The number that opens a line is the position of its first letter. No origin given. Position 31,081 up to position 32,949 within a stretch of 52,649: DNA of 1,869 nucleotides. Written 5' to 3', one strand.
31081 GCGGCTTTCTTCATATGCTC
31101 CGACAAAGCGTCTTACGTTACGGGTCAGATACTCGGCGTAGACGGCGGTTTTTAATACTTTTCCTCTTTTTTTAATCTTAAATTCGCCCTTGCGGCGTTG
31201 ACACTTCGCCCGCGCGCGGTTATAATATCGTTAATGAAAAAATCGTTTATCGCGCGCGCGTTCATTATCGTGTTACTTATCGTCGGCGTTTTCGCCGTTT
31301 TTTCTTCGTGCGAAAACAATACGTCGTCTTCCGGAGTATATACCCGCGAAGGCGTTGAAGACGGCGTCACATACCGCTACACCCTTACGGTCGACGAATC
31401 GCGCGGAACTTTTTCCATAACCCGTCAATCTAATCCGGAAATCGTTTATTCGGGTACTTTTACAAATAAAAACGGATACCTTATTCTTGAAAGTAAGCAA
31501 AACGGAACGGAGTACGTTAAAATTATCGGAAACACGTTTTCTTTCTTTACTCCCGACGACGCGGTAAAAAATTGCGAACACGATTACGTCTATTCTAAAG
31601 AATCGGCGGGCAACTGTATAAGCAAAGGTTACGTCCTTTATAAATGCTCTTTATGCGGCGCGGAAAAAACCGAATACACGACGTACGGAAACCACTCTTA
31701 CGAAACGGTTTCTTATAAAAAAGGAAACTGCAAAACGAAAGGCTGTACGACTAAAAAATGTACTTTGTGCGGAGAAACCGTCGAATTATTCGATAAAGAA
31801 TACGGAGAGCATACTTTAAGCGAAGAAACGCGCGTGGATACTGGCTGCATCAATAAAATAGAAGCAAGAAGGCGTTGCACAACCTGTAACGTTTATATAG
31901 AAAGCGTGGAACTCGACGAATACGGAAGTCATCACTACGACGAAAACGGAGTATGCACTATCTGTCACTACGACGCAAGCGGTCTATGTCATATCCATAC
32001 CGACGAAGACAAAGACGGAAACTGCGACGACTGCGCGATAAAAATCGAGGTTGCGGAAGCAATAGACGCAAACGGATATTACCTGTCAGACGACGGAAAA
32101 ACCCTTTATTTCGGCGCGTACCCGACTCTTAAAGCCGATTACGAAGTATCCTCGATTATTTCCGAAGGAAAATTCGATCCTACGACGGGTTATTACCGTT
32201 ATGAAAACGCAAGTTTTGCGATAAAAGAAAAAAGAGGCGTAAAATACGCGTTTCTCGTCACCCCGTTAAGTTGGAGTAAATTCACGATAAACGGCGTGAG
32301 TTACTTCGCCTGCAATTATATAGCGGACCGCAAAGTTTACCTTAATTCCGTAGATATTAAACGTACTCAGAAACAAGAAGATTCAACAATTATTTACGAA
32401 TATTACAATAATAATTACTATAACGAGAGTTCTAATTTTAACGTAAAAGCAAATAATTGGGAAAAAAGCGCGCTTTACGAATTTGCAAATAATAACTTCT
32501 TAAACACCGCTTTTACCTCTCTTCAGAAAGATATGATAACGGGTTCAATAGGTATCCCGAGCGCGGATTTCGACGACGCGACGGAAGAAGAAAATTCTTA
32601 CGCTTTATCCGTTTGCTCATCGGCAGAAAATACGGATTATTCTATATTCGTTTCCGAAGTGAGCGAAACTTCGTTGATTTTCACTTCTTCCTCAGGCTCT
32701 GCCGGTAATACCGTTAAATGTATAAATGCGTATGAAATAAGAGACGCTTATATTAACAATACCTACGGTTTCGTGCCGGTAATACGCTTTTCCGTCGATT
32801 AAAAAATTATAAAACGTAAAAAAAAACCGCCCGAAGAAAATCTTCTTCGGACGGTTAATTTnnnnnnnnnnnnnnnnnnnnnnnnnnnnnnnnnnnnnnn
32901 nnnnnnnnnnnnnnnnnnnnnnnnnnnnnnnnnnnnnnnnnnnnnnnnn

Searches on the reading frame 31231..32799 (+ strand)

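Call 11: search_protein_families(library=pfam, proteins=[window:31231-32799:+], max_evalue=10)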
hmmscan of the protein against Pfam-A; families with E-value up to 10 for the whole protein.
window:31231-32799:+ (523 aa): 1 family
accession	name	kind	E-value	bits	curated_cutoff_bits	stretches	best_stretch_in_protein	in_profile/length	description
PF06397.17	Desulfoferrod_N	-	0.064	13.3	23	1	176-188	8-20/36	Desulfoferrodoxin, N-terminal domain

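Call 53: search_protein_families(library=ncbifam, proteins=[window:31231-32799:+], max_evalue=10)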
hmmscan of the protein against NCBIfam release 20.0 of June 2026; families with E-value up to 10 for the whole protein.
window:31231-32799:+ (523 aa): 1 family
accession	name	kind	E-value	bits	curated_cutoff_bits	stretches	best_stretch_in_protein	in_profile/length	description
TIGR00319.1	desulf_FeS4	domain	0.021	14.5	36.05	1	176-188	9-21/34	desulfoferrodoxin FeS4 iron-binding domain-containing protein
